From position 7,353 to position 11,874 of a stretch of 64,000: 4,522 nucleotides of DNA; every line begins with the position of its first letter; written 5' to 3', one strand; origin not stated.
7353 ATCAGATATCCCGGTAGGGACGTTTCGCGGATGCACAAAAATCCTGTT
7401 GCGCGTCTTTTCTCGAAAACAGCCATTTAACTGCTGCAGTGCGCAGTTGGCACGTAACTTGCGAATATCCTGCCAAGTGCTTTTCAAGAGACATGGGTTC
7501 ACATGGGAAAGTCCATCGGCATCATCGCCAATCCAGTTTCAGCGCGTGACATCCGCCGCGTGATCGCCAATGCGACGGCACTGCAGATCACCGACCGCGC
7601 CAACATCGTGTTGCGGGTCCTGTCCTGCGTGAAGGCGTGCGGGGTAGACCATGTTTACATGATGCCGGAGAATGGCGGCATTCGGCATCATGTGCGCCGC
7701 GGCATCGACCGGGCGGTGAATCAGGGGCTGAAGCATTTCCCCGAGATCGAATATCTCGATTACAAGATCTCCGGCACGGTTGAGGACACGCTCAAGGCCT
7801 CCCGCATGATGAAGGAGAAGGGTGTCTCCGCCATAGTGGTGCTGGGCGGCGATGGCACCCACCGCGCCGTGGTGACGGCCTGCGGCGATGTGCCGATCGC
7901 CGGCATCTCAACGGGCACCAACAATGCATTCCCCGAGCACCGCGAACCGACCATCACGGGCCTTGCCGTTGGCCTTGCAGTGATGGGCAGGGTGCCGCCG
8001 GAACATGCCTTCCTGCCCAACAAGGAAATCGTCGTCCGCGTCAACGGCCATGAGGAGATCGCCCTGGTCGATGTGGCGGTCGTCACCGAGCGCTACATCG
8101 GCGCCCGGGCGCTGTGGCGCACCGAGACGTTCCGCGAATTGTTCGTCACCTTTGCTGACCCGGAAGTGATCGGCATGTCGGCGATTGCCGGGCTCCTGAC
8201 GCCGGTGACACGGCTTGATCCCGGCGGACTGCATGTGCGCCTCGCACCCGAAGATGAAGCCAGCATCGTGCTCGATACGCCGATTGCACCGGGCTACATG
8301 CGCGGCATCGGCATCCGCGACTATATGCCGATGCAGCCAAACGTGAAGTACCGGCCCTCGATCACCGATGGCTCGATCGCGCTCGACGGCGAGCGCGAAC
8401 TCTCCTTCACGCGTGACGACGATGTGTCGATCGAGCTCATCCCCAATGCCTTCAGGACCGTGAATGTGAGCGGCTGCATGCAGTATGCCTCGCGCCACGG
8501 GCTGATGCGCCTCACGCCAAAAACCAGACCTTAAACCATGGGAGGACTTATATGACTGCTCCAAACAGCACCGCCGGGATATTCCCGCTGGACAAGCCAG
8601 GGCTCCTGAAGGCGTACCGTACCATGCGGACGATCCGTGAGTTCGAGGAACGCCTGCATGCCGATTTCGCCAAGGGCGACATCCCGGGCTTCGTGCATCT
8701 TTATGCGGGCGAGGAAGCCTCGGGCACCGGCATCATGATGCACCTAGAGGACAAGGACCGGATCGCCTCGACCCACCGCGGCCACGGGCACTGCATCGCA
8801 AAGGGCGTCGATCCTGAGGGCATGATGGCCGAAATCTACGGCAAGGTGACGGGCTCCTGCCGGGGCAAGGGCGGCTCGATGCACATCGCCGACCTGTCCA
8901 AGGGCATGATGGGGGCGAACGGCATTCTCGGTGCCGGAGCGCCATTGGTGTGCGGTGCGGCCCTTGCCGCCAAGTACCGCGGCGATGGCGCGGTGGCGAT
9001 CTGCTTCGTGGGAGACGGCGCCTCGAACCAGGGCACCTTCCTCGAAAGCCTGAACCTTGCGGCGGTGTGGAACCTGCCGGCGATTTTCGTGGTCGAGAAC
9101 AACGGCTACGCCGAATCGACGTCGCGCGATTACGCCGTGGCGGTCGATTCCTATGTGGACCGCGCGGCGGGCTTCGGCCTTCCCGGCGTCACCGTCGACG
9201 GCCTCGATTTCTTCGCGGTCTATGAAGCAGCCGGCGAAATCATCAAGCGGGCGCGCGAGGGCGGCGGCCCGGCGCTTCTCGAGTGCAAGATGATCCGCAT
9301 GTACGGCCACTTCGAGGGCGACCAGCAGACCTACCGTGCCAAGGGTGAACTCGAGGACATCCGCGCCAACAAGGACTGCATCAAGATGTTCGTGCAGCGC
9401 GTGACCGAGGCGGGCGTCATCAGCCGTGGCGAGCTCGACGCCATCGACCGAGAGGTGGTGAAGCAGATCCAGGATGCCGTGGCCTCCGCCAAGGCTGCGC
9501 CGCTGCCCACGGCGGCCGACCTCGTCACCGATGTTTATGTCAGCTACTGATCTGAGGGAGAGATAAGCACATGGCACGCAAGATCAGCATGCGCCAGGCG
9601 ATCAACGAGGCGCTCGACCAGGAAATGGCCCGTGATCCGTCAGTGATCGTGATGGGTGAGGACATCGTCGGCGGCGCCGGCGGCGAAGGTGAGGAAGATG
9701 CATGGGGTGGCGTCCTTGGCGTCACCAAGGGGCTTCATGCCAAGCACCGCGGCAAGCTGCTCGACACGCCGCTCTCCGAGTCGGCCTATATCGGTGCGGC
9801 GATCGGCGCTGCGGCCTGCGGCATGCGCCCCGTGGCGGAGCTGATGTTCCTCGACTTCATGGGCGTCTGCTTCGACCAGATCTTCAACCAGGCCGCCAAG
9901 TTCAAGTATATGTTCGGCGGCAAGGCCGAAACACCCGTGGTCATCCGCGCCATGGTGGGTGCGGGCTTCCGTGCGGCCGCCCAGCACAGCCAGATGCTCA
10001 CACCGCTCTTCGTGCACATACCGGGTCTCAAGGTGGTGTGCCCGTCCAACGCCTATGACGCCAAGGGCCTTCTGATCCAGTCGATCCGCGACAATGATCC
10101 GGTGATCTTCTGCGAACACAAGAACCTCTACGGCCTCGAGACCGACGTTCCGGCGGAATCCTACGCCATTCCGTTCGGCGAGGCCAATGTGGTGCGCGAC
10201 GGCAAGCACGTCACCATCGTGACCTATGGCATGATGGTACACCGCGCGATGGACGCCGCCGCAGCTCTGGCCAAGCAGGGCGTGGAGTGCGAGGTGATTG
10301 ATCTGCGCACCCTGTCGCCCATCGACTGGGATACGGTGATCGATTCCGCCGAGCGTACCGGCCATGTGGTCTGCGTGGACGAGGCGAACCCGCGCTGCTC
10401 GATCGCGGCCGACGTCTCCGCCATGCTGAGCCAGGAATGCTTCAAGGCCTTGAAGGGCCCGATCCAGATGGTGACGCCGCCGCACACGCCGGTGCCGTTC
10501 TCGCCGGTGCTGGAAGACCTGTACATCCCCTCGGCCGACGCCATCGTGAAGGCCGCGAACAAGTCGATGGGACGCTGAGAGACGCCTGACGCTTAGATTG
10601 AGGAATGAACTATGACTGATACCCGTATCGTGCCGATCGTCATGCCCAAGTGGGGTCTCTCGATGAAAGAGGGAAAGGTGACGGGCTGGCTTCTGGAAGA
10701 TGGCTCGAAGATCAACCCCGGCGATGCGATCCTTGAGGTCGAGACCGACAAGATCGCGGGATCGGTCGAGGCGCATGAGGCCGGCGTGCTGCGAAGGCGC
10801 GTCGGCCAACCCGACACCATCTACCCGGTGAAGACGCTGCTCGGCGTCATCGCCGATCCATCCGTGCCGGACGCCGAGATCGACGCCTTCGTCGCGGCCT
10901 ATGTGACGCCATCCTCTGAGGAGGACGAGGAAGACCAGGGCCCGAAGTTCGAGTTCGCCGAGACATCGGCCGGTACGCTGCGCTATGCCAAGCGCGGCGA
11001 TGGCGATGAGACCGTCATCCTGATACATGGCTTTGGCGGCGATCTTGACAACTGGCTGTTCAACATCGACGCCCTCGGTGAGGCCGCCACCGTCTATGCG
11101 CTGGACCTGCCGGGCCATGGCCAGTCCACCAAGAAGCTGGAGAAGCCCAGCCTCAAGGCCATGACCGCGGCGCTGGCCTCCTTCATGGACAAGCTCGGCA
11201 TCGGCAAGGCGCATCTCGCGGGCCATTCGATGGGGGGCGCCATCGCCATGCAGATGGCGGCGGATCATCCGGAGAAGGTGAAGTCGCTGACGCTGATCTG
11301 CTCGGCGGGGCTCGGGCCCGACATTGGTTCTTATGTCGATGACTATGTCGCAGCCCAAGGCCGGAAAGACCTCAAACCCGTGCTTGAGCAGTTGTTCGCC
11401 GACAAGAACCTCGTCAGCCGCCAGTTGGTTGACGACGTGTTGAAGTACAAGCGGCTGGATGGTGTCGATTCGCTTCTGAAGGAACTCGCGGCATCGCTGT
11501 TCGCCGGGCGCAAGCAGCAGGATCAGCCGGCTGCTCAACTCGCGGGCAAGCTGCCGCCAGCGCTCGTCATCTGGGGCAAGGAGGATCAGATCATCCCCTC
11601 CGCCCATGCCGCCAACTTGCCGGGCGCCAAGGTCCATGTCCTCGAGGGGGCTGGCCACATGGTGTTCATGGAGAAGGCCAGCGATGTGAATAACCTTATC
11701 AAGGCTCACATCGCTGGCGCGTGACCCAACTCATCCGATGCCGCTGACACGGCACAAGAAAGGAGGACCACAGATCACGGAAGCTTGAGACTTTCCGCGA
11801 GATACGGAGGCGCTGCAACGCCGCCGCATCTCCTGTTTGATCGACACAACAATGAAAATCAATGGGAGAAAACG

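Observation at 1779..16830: Bidirectional sigma-54 regulon: amidase/SDR/hydrolase/2x Lin0512 operon coupled to acoXABC and an ABC importer (candidate undescribed pathway)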

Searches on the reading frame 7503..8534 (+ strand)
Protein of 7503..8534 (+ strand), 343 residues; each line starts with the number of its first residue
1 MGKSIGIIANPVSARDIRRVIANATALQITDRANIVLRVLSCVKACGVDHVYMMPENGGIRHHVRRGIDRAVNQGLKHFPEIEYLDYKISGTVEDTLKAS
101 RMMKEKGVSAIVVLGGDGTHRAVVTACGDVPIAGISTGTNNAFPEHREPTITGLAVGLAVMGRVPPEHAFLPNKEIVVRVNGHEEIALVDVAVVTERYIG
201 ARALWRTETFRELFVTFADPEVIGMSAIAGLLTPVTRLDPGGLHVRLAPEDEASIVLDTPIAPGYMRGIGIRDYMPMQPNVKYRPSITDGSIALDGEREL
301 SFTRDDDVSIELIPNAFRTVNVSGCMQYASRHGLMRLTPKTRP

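Call 3: search_protein_families(library=pfam, proteins=[window:7503-8534:+])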
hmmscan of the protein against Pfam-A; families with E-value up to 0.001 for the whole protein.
window:7503-8534:+ (343 aa): 2 families
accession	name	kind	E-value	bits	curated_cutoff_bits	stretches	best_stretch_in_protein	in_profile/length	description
PF01513.26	NAD_kinase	-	8.6e-15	55.6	25.5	1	6-153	2-120/130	ATP-NAD kinase N-terminal domain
PF00781.29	DAGK_cat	-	1e-07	32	23.6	1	83-144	30-96/125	Diacylglycerol kinase catalytic domain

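Call 19: search_protein_families(library=ncbifam, proteins=[window:7503-8534:+])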
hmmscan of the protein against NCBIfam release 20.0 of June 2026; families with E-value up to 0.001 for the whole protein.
window:7503-8534:+ (343 aa): 1 family
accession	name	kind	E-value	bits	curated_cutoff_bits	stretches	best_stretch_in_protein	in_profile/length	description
NF002033.0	PRK00861.1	subfamily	0.00015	20.5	293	1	92-143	49-104/328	putative lipid kinase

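Call 49: search_solved_structures(query=window:7503-8534:+, max_evalue=0.01)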
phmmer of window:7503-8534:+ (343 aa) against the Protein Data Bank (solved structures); distinct sequences matched with E-value up to 0.01: 0.

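Call 62: search_dna_similar(query=window:7503-8531:+, collection=plasmids, mode=protein, max_rows=25, max_evalue=1e-20, rows=spread)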
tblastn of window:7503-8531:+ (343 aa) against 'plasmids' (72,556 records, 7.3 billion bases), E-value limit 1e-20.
Records with a match: 42; places in all: 42; records where one place covers at least 80% of the query: 42.
Best place of each record, by identity: 60-80% 6; <60% 36.
By first word of the organism name: Paracoccus 10; Mycetohabitans 9; Caballeronia 6; Azospirillum 4; Burkholderia 4; Chelatococcus 2; Halocatena 2; Haladaptatus 2; Tistrella 1; Paraburkholderia 1; and 1 more.
By predicted mobility (MOB-suite, as given by PLSDB): non-mobilizable 38; conjugative 3; mobilizable 1.
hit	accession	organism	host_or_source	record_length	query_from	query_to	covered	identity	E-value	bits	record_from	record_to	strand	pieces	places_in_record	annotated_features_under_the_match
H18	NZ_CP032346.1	Azospirillum brasilense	soil sample,Agricultural field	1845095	5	339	98%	65.1%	9e-131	418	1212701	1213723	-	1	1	record has no annotation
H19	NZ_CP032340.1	Azospirillum brasilense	soil sample,Agricultural field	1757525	5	339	98%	63.8%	1e-129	415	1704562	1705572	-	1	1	none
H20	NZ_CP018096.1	Chelatococcus daeguensis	sigle cell,power plant biotrickling ...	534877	1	336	98%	63.5%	3e-131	420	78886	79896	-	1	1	NAD(+)/NADH kinase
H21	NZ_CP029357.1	Azospirillum thermophilum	cell culture,hot spring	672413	5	335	97%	63.0%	9e-125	401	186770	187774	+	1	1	NAD(+)/NADH kinase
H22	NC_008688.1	Paracoccus denitrificans PD1222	-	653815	4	339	98%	58.0%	8e-117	378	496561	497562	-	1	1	NAD(+)/NADH kinase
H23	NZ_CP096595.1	Paracoccus denitrificans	mixed culture,activated sludge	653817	4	339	98%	58.0%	8e-117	378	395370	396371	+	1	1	NAD(+)/NADH kinase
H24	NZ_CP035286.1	Paracoccus versutus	whole organism,soil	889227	4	339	98%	57.7%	1e-109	357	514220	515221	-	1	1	NAD(+)/NADH kinase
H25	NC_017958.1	Tistrella mobilis KA081020-065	-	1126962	5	335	97%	58.6%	2e-119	385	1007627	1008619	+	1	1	record has no annotation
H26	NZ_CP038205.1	Paracoccus pantotrophus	single cell,soil associated with ...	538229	4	339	98%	57.1%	1e-108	355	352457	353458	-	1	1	NAD(+)/NADH kinase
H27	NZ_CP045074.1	Paracoccus kondratievae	genome assembly,the fermentation ...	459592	4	339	98%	57.1%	2e-108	354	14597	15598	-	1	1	NAD(+)/NADH kinase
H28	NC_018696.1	Paraburkholderia phenoliruptrix BR3459a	Mimosa flocculosa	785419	5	342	99%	51.3%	3e-98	325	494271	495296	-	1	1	NAD(+)/NADH kinase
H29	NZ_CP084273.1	Caballeronia grimmiae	Leptoglossus zonatus,Cell culture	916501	5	336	97%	51.8%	9e-104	341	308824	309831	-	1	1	NAD(+)/NADH kinase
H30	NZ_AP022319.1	Burkholderia sp. THE68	Togo hemipterus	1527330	5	336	97%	51.5%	3e-103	339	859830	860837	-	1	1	none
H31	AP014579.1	Burkholderia sp. RPE67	Riptortus pedestris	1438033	5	336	97%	51.5%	7e-102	335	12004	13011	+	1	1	acetoin catabolism protein X, putative ATP-NAD kinase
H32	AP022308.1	Burkholderia sp. SFA1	-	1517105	5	336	97%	51.5%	3e-101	333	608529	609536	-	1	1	hypothetical protein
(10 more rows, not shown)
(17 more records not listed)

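Call 63: get_annotated_region(hit=H20, flank=10000)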
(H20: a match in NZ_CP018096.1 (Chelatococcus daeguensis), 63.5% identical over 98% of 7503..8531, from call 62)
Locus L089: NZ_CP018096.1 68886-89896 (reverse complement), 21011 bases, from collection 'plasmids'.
description: Chelatococcus daeguensis strain TAD1 plasmid pTAD1, complete sequence
organism: Chelatococcus daeguensis (NCBI taxid 444444)
taxonomy: Bacteria; Pseudomonadota; Alphaproteobacteria; Hyphomicrobiales; Chelatococcaceae; Chelatococcus; Chelatococcus daeguensis
host: -; source: sigle cell,power plant biotrickling filter; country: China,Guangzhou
typing (MOB-suite, as given by PLSDB): non-mobilizable
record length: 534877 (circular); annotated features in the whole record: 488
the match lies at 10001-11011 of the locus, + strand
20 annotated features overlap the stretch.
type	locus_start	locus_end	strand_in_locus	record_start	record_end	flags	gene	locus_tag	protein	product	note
CDS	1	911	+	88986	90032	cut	-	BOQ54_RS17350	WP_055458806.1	SDR family NAD(P)-dependent oxidoreductase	-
CDS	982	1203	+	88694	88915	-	-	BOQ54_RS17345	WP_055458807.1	hypothetical protein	-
CDS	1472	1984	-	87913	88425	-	-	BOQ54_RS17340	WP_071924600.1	Hsp20/alpha crystallin family protein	-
CDS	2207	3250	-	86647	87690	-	-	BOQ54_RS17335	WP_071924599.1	LacI family DNA-binding transcriptional regulator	-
CDS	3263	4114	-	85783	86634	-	-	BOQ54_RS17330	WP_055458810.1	ABC transporter permease subunit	GO:0055085 - transmembrane transport [Evidence IEA]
CDS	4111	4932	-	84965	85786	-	-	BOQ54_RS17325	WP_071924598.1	ABC transporter permease subunit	GO:0055085 - transmembrane transport [Evidence IEA]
CDS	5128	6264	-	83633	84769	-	-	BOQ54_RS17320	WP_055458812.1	extracellular solute-binding protein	-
CDS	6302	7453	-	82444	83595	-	-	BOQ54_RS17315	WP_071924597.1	ABC transporter ATP-binding protein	-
CDS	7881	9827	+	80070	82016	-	-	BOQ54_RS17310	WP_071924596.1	sigma-54-dependent Fis family transcriptional regulator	-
CDS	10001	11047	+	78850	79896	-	-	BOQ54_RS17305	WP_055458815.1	NAD(+)/NADH kinase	GO:0006741 - NADP biosynthetic process [Evidence IEA]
CDS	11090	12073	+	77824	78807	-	-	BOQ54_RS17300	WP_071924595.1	thiamine pyrophosphate-dependent dehydrogenase E1 component subunit alpha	-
CDS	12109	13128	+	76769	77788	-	-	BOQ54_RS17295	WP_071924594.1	alpha-ketoacid dehydrogenase subunit beta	-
CDS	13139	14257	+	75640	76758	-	-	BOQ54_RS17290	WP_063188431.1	acetoin dehydrogenase dihydrolipoyllysine-residue acetyltransferase subunit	-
CDS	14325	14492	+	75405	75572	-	-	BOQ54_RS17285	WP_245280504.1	SDR family oxidoreductase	-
CDS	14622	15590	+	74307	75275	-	-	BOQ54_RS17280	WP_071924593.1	helix-turn-helix domain-containing protein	-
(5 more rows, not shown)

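Call 64: get_annotated_region(hit=H22, flank=10000)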
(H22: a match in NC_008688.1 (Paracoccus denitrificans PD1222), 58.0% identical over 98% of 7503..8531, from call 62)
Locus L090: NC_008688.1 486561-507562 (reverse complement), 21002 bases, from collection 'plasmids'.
description: Paracoccus denitrificans PD1222 plasmid 1, complete sequence
organism: Paracoccus denitrificans PD1222 (NCBI taxid 318586)
taxonomy: Bacteria; Pseudomonadota; Alphaproteobacteria; Rhodobacterales; Paracoccaceae; Paracoccus; Paracoccus denitrificans; Paracoccus denitrificans PD1222
host: -; source: -; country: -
typing (MOB-suite, as given by PLSDB): non-mobilizable; replicon rep_cluster_560,rep_cluster_969
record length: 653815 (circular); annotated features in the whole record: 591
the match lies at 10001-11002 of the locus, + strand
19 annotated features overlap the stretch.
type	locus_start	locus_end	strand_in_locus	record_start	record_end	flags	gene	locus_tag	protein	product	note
CDS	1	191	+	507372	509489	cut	-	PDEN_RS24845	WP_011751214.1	acetate--CoA ligase family protein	-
CDS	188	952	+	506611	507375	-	-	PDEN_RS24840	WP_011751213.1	GntR family transcriptional regulator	-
CDS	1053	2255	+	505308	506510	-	-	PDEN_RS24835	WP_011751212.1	ABC transporter substrate-binding protein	-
CDS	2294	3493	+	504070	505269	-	-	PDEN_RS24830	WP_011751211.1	MFS transporter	GO:0055085 - transmembrane transport [Evidence IEA]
CDS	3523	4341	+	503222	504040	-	-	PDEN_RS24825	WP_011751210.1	enoyl-CoA hydratase/isomerase family protein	-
CDS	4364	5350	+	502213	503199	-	-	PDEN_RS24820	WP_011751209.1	MDR family oxidoreductase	-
CDS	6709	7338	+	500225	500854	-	-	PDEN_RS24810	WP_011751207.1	DsbA family protein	-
CDS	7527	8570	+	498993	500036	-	-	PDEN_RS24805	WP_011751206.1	AI-2E family transporter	GO:1905887 - autoinducer AI-2 transmembrane transport [Evidence IEA]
CDS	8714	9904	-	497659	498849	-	-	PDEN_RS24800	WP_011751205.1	RNA polymerase sigma 54 subunit RpoN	-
CDS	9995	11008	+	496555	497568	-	-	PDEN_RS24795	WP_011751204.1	NAD(+)/NADH kinase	GO:0006741 - NADP biosynthetic process [Evidence IEA]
CDS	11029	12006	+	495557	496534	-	-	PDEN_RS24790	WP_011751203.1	thiamine pyrophosphate-dependent dehydrogenase E1 component subunit alpha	-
CDS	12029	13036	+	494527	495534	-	-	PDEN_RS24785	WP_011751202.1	alpha-ketoacid dehydrogenase subunit beta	-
CDS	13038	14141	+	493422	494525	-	-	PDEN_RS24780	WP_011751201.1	acetoin dehydrogenase dihydrolipoyllysine-residue acetyltransferase subunit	-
CDS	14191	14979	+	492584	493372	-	-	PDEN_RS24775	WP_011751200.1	glucose 1-dehydrogenase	-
CDS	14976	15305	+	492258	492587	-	-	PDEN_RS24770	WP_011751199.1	carboxymuconolactone decarboxylase family protein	-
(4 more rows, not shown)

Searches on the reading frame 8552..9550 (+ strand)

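Call 3: search_protein_families(library=pfam, proteins=[window:8552-9550:+])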
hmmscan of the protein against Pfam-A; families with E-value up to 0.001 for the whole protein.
window:8552-9550:+ (332 aa): 2 families
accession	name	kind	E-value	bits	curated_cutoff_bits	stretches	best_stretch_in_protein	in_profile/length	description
PF00676.26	E1_dh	-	1.1e-104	350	22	1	24-320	2-298/300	Dehydrogenase E1 component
PF02775.26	TPP_enzyme_C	-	7.1e-08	32.8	21.9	1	121-245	25-151/151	Thiamine pyrophosphate enzyme, C-terminal TPP binding domain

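Call 19: search_protein_families(library=ncbifam, proteins=[window:8552-9550:+])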
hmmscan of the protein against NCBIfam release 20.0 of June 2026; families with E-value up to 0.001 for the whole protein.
window:8552-9550:+ (332 aa): 6 families
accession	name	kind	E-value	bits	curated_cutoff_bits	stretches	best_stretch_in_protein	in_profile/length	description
TIGR03182.1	PDH_E1_alph_y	equivalog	4.8e-103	344.4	393.85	1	18-330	4-315/315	pyruvate dehydrogenase (acetyl-transferring) E1 component subunit alpha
TIGR03181.1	PDH_E1_alph_x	equivalog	9.9e-66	221.9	411.35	1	12-330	20-328/341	pyruvate dehydrogenase (acetyl-transferring) E1 component subunit alpha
NF004559.0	PRK05899.2-5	equivalog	5e-12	44.9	488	1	122-231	124-234/627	transketolase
NF006914.0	PRK09404.1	equivalog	5.7e-07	28.2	764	1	131-314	319-512/919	2-oxoglutarate dehydrogenase E1 component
NF008907.0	PRK12270.1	equivalog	1.7e-06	26.1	878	1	145-316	659-834/1241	multifunctional oxoglutarate decarboxylase/oxoglutarate dehydrogenase thiamine pyrophosphate-binding subunit/dihydrolipoyllysine-residue suc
NF004556.0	PRK05899.2-2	equivalog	8.1e-06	24.4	575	1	111-248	112-245/639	transketolase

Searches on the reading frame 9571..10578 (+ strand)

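Call 3: search_protein_families(library=pfam, proteins=[window:9571-10578:+])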
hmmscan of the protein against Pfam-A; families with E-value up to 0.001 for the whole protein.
window:9571-10578:+ (335 aa): 2 families
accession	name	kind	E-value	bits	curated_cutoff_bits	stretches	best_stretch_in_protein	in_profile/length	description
PF02779.29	Transket_pyr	-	5.9e-47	160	27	1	4-188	2-173/174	Transketolase, pyrimidine binding domain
PF02780.25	Transketolase_C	-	7.5e-42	142.6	25.9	1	203-325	1-124/124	Transketolase, C-terminal domain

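Call 19: search_protein_families(library=ncbifam, proteins=[window:9571-10578:+])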
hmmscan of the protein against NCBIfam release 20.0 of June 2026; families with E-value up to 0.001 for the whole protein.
window:9571-10578:+ (335 aa): 9 families
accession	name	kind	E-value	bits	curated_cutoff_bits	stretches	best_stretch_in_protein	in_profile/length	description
NF006667.0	PRK09212.1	subfamily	1.5e-97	326.4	321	1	4-332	3-322/327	pyruvate dehydrogenase complex E1 component subunit beta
NF008854.0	PRK11892.1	equivalog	4.9e-95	318.9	454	1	4-332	141-461/464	pyruvate dehydrogenase complex E1 component subunit beta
NF004559.0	PRK05899.2-5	equivalog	2.1e-20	72.5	488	1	5-290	318-582/627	transketolase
TIGR00204.1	dxs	equivalog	2.5e-17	62.6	465.95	1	54-289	345-572/616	1-deoxy-D-xylulose-5-phosphate synthase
NF004556.0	PRK05899.2-2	equivalog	2.5e-13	49.2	575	1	195-291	503-598/639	transketolase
NF003933.0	PRK05444.2-2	equivalog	1.7e-11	43.3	395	1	55-290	329-561/606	1-deoxy-D-xylulose-5-phosphate synthase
NF008968.0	PRK12315.1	subfamily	8.4e-11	40.8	510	1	46-290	307-541/582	1-deoxy-D-xylulose-5-phosphate synthase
NF041170.1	Oxoac_fdxalpha_Archa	equivalog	1.9e-05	23.2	800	1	185-277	498-585/636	2-oxoacid:ferredoxin oxidoreductase subunit alpha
NF007201.0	PRK09622.1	equivalog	0.00019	20.5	590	1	212-280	268-336/405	2-oxoacid:ferredoxin oxidoreductase subunit alpha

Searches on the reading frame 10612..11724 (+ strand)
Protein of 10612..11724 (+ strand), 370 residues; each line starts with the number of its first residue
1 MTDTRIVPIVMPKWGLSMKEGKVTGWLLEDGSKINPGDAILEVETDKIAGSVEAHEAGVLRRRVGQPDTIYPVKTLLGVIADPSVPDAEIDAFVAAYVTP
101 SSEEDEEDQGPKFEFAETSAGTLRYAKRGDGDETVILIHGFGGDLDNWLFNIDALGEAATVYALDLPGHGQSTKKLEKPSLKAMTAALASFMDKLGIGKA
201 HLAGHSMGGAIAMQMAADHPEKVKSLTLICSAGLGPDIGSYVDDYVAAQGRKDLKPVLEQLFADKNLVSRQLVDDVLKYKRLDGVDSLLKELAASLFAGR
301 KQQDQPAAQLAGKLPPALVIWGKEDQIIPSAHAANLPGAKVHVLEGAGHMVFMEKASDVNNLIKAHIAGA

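Call 3: search_protein_families(library=pfam, proteins=[window:10612-11724:+])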
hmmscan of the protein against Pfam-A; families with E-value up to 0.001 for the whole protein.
window:10612-11724:+ (370 aa): 8 families
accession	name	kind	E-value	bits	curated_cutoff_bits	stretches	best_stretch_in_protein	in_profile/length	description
PF00561.26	Abhydrolase_1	-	8.4e-37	127.6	25.8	1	134-356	2-245/245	alpha/beta hydrolase fold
PF12697.13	Abhydrolase_6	-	6.3e-28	99.3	26.3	1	135-359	1-214/217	Alpha/beta hydrolase family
PF12146.15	Hydrolase_4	-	4.5e-18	65.9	27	1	132-355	4-238/239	Serine aminopeptidase, S33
PF00364.28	Biotin_lipoyl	-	6.3e-11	42.4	22.1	1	9-61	3-54/73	Biotin-requiring enzyme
PF00975.26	Thioesterase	-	8.9e-06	26.5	26.4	1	159-218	28-86/226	Thioesterase domain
PF12695.13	Abhydrolase_5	-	0.00017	21.9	27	0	196-240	55-98/164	Alpha/beta hydrolase family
PF03096.20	Ndr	-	0.00025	20.3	23.3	1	153-232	50-133/283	Ndr family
PF00756.26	Esterase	-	0.00033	20.9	22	1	200-227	117-144/251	Putative esterase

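Call 19: search_protein_families(library=ncbifam, proteins=[window:10612-11724:+])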
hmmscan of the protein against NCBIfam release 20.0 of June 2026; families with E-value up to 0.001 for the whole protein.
window:10612-11724:+ (370 aa): 44 families (the best 25 are shown)
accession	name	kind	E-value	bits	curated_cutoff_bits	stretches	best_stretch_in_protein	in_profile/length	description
NF011457.0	PRK14875.1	equivalog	3.6e-142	473.7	307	1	5-368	2-370/372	acetoin dehydrogenase dihydrolipoyllysine-residue acetyltransferase subunit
NF051488.1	bifunc_PcaDC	exception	4.2e-33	115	390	1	128-368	7-251/375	bifunctional 3-oxoadipate enol-lactonase/4-carboxymuconolactone decarboxylase PcaDC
NF050089.1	i_nPHAscl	equivalog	1.3e-30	106.5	300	1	121-233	7-119/288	intracellular short-chain-length polyhydroxyalkanoate depolymerase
NF045632.1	hydroxlase_HsaD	equivalog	5.7e-30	104.2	400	1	113-366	14-287/290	4,5:9,10-diseco-3-hydroxy-5,9,17-trioxoandrosta-1(10),2-diene-4-oate hydrolase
TIGR02427.1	protocat_pcaD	equivalog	2.3e-25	89.5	255.85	1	125-367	4-250/251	3-oxoadipate enol-lactonase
TIGR03695.1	menH_SHCHC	equivalog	1.2e-23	83.8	208.55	1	133-366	3-250/252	2-succinyl-6-hydroxy-2,4-cyclohexadiene-1-carboxylate synthase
TIGR01738.1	bioH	equivalog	3.3e-22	79.3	206.95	1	129-364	1-242/245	pimeloyl-ACP methyl ester esterase BioH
TIGR03343.1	biphenyl_bphD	equivalog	4.9e-22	78.5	462.15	1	122-363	21-276/282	2-hydroxy-6-oxo-6-phenylhexa-2,4-dienoate hydrolase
TIGR03611.1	RutD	equivalog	5.6e-20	71.8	238.5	1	130-230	11-112/258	pyrimidine utilization protein D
NF007954.0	PRK10673.1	equivalog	1.8e-19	70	399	1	127-232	11-115/255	esterase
NF051487.1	bifunc_PcaCD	exception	2e-19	70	430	1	105-368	140-412/413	bifunctional 4-carboxymuconolactone decarboxylase/3-oxoadipate enol-lactonase PcaCD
TIGR03056.1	bchO_mg_che_rel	equivalog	2.5e-19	69.4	172.55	1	130-229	27-126/278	alpha/beta fold hydrolase BchO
NF052610.1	macro_16_ester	equivalog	9.5e-16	58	420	2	180-237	76-133/281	alpha/beta fold macrolide esterase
NF052614.1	AB_fold_OlsI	equivalog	3e-15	56.4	385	1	180-367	70-255/272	ornithine lipid biosynthesis O-acyltransferase OlsI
NF008340.0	PRK11126.1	equivalog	9e-15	54.6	261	1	131-222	13-102/255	2-succinyl-6-hydroxy-2,4-cyclohexadiene-1-carboxylate synthase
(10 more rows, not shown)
